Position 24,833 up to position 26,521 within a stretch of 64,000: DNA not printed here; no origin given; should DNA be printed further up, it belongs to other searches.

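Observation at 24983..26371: Single-chain PriS-like primase fused to a PriL-type cysteine-rich domain, embedded in a bacterial housekeeping array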

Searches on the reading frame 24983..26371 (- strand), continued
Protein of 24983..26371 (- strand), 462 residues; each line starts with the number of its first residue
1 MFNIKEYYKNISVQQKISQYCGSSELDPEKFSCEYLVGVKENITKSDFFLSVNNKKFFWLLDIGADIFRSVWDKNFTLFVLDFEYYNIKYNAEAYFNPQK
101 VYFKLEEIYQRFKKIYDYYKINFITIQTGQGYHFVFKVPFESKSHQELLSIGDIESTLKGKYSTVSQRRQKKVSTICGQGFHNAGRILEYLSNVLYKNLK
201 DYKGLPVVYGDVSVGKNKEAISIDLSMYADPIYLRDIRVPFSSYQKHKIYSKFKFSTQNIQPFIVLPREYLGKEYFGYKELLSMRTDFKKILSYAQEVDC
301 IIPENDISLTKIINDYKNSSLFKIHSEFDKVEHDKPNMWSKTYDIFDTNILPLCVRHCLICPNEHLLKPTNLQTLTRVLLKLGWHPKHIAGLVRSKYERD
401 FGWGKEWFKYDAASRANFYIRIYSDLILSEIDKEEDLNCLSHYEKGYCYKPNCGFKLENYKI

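Call 54: search_solved_structures(query=A3, max_evalue=0.001, show_alignments=2)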
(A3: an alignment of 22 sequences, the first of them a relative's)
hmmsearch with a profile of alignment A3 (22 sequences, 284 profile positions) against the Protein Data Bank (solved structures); distinct sequences matched with E-value up to 0.001: 64 (the best 60 are shown).
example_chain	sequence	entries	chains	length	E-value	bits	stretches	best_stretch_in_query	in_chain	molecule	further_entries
3wqo_A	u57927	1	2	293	2.2e-40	141.8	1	1-277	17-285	Uncharacterized protein MJ1311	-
1i60_A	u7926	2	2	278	1.7e-19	73.2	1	13-279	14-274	IOLI PROTEIN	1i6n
8xix_A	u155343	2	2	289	5e-17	65.2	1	50-255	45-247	D-tagatose 3-epimerase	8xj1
8xiv_A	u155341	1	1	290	5.1e-17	65.1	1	50-255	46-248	D-tagatose 3-epimerase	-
2ou4_A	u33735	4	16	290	1.6e-16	63.5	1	20-256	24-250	D-tagatose 3-epimerase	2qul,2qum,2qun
4xsl_A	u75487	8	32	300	2e-16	63.2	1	20-256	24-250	D-tagatose 3-epimerase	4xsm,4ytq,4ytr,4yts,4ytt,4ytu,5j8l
4q7i_A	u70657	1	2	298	1.1e-15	60.7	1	20-254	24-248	D-tagatose 3-epimerase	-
3vnk_A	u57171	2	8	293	2.1e-15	59.8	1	13-253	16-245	Xylose isomerase domain protein TIM barrel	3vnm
3vni_A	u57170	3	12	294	2.1e-15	59.8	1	13-253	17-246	Xylose isomerase domain protein TIM barrel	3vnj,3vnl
7e9w_A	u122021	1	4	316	2.4e-15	59.7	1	12-253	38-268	D-psicose 3-epimerase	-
4pgl_A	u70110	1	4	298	3.9e-15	59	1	20-254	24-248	D-tagatose 3-epimerase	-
3cqh_A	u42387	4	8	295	4.3e-15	58.8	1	16-275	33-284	L-ribulose-5-phosphate 3-epimerase ulaE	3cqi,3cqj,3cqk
4pfh_A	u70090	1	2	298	9.9e-15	57.6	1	21-254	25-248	D-tagatose 3-epimerase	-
8axy_A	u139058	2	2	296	5.9e-13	51.8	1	53-248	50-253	Probable endonuclease 4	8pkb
8edd_A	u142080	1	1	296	6e-13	51.8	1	53-248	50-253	Probable endonuclease 4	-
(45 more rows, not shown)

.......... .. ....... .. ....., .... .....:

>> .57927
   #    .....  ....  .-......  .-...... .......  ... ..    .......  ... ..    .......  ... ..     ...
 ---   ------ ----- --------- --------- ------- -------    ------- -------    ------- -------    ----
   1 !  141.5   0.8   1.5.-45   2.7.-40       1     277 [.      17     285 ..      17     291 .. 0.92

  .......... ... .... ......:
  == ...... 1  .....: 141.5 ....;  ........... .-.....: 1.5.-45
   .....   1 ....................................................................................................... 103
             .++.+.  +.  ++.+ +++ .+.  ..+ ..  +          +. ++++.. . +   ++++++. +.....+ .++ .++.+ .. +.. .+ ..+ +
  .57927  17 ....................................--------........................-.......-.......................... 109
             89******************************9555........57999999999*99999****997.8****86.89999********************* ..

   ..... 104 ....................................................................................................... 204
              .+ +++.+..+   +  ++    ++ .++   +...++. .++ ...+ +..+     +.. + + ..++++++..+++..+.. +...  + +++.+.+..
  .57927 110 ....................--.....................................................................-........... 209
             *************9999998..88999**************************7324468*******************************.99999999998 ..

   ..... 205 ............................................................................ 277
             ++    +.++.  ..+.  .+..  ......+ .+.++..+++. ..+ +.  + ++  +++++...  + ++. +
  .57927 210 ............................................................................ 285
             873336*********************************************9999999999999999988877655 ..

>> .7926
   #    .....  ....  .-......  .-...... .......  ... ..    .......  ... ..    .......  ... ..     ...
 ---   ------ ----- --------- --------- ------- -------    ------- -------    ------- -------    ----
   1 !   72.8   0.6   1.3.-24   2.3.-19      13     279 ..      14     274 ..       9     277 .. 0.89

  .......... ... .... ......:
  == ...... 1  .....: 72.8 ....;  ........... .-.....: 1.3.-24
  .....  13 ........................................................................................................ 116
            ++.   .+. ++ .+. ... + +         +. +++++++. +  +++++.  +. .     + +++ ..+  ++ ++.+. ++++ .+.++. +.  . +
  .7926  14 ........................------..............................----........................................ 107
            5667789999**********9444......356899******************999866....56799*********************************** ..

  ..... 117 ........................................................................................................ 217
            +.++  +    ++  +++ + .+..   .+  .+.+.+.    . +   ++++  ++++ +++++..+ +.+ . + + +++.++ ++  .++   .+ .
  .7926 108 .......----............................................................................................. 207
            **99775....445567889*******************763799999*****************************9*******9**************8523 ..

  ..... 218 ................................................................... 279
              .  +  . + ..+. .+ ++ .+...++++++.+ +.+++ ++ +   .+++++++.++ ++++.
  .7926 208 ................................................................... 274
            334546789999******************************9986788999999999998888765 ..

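Call 60: find_related_loci(query=A1, collection=viral_contigs, flank=5000)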
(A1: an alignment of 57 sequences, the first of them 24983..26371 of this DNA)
Query A1 (462 aa) in viral_contigs; peptide patterns used: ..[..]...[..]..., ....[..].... (x = any residue, [..] = any of these).
9 stretches matched a pattern, but none encodes a relative of the query by tblastn (E <= 1e-3).

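Call 61: search_dna_similar(query=window:24983-26371:-, collection=phages, mode=protein, max_evalue=0.001)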
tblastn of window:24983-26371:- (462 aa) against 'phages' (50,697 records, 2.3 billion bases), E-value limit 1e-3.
No match.

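Call 62: search_dna_similar(query=window:24983-26371:-, collection=plasmids, mode=protein, max_evalue=0.001)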
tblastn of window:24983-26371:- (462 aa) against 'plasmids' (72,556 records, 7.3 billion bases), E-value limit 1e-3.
No match.

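Call 70: fold_search(model_id=the predicted structure, library=viral)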
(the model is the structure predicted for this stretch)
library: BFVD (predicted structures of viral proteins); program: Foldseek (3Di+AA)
matches with E <= 10: 130; with E <= 0.001: 0
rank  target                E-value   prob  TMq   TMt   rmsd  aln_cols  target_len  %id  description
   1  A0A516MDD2            3.1e-03  0.99  0.31  0.22  12.1       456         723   10  (no name in the UniProt tables at hand)
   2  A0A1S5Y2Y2            5.2e-03  0.98  0.28  0.37  14.2       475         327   13  Archaeal/eukaryotic-type DNA primase large subunit [uncultured archaeal virus]
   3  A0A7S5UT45            6.6e-03  0.97  0.29  0.19  11.4       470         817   10  (no name in the UniProt tables at hand)
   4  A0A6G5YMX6            1.1e-02  0.89  0.28  0.15  13.8       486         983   12  (no name in the UniProt tables at hand)
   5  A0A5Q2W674            1.4e-02  0.91  0.25  0.34  14.2       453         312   11  (no name in the UniProt tables at hand)
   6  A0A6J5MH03            3.5e-02  0.80  0.32  0.18  13.1       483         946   10  DUF927 domain-containing protein [uncultured Caudovirales phage]
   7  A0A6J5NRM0            6.6e-02  0.90  0.32  0.23  20.2       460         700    8  AAA domain containing protein [uncultured Caudovirales phage]
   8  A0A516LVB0            6.6e-02  0.77  0.31  0.21  14.2       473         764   12  (no name in the UniProt tables at hand)
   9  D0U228                6.6e-02  0.38  0.21  0.14  19.2       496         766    8  Primase [Clavibacter phage CMP1]
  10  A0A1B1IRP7            8.3e-02  0.51  0.24  0.31  12.6       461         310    9  (no name in the UniProt tables at hand)
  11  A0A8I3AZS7            1.1e-01  0.51  0.14  0.27   8.9       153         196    8  (no name in the UniProt tables at hand)
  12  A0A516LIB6            1.3e-01  0.72  0.31  0.17  11.6       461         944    8  (no name in the UniProt tables at hand)
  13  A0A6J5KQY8            1.3e-01  0.66  0.29  0.16  11.5       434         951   10  DUF927 domain-containing protein [uncultured Caudovirales phage]
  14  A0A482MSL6            1.4e-01  0.41  0.24  0.15  19.0       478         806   10  Putative primase [Escherichia phage PTXU04]
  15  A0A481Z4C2            1.7e-01  0.28  0.13  0.13  11.1       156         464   10  DNA primase [Pithovirus LCPAC103]
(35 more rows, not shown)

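Call 83: find_homologous_proteins(query=A3, max_evalue=1e-10)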
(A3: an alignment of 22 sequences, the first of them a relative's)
Query A3 (22 sequences) (287 aa, profile of the alignment): 21 proteins with E <= 1e-10 among 8000 candidates.
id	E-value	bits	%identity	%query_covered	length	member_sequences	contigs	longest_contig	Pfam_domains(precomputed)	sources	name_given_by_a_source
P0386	4.1e-93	330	68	96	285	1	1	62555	PF01261.31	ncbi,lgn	ncbi:MAG: sugar phosphate isomerase/epimerase family protein [Candidatus Methylacidiphilaceae bacter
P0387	1.0e-90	322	100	100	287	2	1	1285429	PF01261.31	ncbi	-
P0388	1.1e-87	312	79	99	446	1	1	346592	PF01261.31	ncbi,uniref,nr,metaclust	ncbi:sugar phosphate isomerase/epimerase [Verrucomicrobium sp. 3C]|uniref:sugar phosphate isomerase/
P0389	1.1e-87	312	75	98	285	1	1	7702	PF01261.31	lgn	-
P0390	6.8e-86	306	78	99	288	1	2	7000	PF01261.31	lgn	-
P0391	1.2e-85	305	68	97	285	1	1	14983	PF01261.31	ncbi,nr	ncbi:MAG: sugar phosphate isomerase/epimerase [Methylacidiphilaceae bacterium]|nr:sugar phosphate is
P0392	1.5e-85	305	68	97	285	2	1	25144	PF01261.31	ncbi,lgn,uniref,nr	ncbi:sugar phosphate isomerase/epimerase family protein [Methylacidimicrobium tartarophylax]|uniref:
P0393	5.0e-85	303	74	100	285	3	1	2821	PF01261.31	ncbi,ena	-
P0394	1.7e-84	301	71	97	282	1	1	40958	PF01261.31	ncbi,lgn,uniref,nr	ncbi:hypothetical protein MAMC_00699 [Methylacidimicrobium cyclopophantes]|uniref:Xylose isomerase-l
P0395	8.7e-83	296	22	90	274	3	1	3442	PF01261.31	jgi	-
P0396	5.8e-68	247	35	99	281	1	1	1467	PF01261.31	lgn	-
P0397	1.4e-67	246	36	89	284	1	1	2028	PF01261.31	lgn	-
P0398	3.4e-67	245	38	88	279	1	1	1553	PF01261.31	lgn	-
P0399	1.5e-66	242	34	87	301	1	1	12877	PF01261.31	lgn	-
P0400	2.3e-65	239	40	87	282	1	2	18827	PF01261.31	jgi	jgi:sugar phosphate isomerase/epimerase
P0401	1.2e-63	233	36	87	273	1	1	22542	PF01261.31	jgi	jgi:sugar phosphate isomerase/epimerase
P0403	1.1e-21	95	30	80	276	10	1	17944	PF01261.31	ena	-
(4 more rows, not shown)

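Call 84: find_encoding_contigs(protein=P0401, flank=6000, max_places=2)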
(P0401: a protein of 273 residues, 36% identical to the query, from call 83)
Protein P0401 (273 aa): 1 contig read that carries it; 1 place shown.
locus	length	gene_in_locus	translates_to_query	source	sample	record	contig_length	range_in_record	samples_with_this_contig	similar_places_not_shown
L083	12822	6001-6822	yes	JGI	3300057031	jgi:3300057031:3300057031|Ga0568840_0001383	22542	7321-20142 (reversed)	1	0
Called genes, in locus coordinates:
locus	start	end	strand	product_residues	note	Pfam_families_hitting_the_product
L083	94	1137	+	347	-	PF01571:GCV_T, PF08669:GCV_T_C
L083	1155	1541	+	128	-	PF01597:GCV_H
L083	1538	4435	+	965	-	PF02347:GDC-P, PF01212:Beta_elim_lyase (weak), PF21478:GcvP2_C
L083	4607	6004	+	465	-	-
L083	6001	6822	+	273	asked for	PF01261:AP_endonuc_2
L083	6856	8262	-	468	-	PF05496:RuvB_N, PF13191:AAA_16 (faint), PF00004:AAA, PF13173:AAA_14 (weak), PF16193:AAA_assoc_2, PF12002:MgsA_C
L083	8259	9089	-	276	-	PF22435:MRM3-like_sub_bind, PF08032:SpoU_sub_bind, PF00588:SpoU_methylase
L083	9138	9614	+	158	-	PF03449:GreA_GreB_N, PF01272:GreA_GreB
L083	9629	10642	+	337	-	PF27096:UvrC_M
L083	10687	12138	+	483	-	-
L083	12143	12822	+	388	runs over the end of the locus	PF01053:Cys_Met_Meta_PP, PF01212:Beta_elim_lyase, PF00155:Aminotran_1_2 (weak), PF06838:Met_gamma_lyase (faint)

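Call 85: find_encoding_contigs(protein=P0403, flank=6000, max_places=2)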
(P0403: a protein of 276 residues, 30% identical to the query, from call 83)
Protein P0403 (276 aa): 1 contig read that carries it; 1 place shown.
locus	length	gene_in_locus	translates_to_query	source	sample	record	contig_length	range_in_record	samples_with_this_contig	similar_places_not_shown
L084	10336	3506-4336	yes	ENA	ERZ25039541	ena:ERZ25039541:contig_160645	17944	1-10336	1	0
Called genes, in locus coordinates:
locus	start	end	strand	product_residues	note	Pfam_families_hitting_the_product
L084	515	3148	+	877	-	PF01970:TctA, PF03401:TctC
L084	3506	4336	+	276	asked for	PF01261:AP_endonuc_2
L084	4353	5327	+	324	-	PF16868:NMT1_3, PF12974:Phosphonate-bd (weak)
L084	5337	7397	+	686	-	PF06808:DctM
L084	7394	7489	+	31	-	-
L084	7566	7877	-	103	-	-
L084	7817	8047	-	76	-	-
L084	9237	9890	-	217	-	PF02687:FtsX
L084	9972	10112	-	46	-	-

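Call 86: find_encoding_contigs(protein=P0151, flank=6000, max_places=2)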
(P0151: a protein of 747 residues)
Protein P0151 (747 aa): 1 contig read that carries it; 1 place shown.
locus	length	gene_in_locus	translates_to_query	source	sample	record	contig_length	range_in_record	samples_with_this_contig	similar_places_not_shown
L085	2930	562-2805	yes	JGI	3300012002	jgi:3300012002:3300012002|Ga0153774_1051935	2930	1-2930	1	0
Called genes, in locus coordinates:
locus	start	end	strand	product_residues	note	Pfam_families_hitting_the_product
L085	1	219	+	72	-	?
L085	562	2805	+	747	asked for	PF01261:AP_endonuc_2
